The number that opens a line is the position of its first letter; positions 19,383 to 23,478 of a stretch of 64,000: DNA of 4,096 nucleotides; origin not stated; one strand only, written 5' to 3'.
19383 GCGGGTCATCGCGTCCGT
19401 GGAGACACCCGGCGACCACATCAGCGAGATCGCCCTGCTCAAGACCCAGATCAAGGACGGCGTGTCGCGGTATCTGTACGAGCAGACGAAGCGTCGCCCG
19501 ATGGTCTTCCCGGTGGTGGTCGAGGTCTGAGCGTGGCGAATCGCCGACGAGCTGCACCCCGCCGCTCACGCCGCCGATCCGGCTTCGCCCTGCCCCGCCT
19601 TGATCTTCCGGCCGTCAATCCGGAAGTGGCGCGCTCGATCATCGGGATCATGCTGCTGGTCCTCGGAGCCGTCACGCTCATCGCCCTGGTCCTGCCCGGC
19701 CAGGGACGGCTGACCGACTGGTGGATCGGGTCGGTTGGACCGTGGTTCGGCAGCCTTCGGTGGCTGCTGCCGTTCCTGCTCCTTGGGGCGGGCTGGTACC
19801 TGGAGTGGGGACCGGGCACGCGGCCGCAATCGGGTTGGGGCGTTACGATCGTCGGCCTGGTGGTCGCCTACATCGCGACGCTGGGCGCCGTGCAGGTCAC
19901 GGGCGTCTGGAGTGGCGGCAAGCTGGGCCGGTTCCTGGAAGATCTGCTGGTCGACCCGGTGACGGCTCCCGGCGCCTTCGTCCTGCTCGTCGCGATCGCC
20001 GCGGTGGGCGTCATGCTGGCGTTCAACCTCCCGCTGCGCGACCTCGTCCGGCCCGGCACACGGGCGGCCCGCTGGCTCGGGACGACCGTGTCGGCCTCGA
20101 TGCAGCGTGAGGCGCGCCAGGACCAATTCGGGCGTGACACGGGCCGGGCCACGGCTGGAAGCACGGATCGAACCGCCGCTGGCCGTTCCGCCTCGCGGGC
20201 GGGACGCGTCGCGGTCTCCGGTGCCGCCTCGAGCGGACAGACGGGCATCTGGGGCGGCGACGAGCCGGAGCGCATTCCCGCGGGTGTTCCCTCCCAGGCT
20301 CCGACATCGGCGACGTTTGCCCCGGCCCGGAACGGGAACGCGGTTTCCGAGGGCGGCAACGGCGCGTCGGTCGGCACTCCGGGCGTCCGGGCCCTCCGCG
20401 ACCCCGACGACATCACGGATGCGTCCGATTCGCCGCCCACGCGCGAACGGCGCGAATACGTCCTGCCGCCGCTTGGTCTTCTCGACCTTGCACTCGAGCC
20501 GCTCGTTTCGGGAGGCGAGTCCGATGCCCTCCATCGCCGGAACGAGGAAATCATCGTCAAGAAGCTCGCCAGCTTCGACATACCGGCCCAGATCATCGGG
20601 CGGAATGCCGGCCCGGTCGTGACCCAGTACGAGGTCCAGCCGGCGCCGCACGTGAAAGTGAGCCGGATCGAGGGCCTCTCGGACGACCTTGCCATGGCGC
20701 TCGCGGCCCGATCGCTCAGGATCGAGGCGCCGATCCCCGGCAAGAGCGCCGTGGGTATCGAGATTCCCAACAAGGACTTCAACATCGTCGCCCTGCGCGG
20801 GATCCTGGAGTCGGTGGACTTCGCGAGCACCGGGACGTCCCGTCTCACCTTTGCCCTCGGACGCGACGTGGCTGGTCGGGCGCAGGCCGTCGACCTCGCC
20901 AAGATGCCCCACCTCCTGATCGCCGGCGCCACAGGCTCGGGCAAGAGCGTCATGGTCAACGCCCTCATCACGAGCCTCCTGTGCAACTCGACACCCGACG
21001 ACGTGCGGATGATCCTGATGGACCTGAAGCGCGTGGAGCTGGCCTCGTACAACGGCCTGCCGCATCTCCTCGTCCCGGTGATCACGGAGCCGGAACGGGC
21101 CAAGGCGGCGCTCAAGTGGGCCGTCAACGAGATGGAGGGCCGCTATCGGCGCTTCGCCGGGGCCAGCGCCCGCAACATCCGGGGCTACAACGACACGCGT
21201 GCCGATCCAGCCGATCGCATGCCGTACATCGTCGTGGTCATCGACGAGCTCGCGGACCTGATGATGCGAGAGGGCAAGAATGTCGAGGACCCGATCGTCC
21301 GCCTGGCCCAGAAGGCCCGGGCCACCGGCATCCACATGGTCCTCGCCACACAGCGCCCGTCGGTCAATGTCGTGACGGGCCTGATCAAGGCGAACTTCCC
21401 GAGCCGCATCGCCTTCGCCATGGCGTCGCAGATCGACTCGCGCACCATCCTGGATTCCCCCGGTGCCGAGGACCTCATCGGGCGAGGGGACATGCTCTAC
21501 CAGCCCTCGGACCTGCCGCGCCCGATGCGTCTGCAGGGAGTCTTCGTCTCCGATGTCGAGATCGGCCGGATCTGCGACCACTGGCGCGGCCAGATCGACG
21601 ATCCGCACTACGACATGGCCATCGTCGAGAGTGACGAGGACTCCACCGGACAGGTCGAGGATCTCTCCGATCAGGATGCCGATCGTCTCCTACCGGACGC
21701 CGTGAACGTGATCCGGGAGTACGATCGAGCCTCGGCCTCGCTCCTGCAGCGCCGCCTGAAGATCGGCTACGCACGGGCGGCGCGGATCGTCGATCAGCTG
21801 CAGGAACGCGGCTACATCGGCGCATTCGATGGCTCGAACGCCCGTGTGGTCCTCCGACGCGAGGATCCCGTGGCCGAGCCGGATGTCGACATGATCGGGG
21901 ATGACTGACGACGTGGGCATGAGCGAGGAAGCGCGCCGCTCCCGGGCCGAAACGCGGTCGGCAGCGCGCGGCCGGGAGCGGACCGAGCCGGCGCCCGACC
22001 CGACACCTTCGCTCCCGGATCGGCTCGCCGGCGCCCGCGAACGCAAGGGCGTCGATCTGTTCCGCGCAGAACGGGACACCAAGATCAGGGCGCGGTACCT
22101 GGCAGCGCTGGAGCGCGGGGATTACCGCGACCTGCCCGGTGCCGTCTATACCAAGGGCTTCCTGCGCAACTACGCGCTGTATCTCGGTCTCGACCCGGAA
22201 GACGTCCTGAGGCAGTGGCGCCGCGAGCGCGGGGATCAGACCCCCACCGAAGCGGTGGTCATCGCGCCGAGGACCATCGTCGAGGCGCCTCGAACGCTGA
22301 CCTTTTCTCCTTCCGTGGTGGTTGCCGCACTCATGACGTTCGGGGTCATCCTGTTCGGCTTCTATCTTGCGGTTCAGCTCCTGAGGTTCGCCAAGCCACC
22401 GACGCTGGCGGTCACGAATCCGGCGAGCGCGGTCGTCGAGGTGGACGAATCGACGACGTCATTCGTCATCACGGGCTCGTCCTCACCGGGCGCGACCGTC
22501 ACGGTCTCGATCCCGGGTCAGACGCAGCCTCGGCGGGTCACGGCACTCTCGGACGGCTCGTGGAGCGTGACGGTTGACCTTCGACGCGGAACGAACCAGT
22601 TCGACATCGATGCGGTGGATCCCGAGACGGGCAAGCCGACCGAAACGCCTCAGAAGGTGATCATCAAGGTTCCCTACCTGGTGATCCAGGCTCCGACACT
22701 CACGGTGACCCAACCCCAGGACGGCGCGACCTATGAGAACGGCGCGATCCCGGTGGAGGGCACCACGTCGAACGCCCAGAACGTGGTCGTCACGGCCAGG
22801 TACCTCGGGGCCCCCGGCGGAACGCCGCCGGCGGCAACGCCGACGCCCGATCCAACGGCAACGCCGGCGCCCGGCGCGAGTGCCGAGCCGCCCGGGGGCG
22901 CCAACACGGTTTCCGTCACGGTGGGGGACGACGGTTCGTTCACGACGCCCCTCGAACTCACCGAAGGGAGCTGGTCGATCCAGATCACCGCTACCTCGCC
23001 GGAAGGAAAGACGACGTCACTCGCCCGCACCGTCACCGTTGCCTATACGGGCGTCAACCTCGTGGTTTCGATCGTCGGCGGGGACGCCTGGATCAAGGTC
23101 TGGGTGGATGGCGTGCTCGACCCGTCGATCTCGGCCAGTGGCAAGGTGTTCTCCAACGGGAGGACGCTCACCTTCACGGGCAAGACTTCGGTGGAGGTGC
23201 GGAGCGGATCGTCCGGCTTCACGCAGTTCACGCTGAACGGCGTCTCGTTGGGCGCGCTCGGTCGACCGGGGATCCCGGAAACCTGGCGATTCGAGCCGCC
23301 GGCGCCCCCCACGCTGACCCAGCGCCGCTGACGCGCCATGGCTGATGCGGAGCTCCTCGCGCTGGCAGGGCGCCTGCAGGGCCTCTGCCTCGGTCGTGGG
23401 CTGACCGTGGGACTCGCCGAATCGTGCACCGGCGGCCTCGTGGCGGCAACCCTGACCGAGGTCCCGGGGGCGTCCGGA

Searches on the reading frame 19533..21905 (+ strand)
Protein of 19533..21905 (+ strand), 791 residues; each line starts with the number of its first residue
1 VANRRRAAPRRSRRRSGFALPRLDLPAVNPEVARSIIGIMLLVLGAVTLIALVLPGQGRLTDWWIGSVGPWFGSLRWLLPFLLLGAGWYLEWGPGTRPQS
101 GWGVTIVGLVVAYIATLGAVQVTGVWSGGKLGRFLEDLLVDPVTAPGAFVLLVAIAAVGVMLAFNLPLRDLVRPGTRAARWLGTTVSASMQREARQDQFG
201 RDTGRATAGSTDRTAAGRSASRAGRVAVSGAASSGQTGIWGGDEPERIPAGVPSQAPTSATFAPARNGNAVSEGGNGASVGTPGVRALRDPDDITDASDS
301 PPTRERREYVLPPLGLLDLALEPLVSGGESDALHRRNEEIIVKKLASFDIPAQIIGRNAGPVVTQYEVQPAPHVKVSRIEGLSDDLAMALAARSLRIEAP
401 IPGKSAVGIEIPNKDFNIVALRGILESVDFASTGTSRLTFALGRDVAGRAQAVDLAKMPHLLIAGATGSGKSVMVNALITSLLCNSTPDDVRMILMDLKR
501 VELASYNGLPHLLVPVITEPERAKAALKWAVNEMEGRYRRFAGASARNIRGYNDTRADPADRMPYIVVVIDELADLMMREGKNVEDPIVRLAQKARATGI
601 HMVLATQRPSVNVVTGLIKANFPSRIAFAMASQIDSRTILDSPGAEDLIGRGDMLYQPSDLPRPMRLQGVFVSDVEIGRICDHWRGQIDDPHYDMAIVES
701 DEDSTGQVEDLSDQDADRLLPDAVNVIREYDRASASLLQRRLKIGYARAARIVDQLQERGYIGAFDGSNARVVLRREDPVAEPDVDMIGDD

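Call 13: search_protein_families(library=pfam, proteins=[window:19533-21905:+], max_evalue=0.00001)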
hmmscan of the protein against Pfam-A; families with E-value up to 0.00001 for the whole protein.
window:19533-21905:+ (791 aa): 3 families
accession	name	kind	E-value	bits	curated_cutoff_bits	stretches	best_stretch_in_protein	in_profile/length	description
PF01580.24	FtsK_SpoIIIE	-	1.3e-59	201.7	24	1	433-611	13-221/221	FtsK/SpoIIIE family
PF17854.6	FtsK_alpha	-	4.8e-29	101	22.9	1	311-413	1-101/101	FtsK alpha domain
PF09397.16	FtsK_gamma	-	2.7e-22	78.7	30.6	1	715-774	2-61/63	Ftsk gamma domain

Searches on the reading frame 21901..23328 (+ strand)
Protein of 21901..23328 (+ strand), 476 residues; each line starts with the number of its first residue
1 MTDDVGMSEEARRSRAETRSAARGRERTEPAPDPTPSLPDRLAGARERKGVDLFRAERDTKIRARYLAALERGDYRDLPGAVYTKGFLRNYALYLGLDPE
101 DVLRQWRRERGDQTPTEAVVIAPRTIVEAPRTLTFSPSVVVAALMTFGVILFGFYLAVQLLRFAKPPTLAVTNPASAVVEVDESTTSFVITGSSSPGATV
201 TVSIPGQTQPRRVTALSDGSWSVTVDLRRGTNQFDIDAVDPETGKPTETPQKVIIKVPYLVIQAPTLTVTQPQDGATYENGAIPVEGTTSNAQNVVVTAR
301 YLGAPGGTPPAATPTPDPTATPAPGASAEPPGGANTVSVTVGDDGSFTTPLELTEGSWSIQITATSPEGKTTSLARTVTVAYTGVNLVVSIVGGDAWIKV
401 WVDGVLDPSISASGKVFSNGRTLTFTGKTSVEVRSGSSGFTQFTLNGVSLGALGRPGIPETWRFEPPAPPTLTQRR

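Call 13: search_protein_families(library=pfam, proteins=[window:21901-23328:+], max_evalue=0.00001)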
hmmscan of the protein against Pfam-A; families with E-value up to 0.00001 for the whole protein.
window:21901-23328:+ (476 aa): 4 families
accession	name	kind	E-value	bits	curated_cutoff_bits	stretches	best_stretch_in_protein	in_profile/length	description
PF13413.12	HTH_25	-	5e-22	77.9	24.6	1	41-102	1-62/62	Helix-turn-helix domain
PF09136.16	Glucodextran_B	-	2.1e-15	56.8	27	0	335-381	36-82/83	Glucodextranase, domain B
PF19077.6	Big_13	-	2.3e-07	31.6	27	0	184-245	27-90/102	Bacterial Ig-like domain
PF17936.7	Big_6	-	8.5e-07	29.6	27.6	0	179-241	8-69/83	Bacterial Ig domain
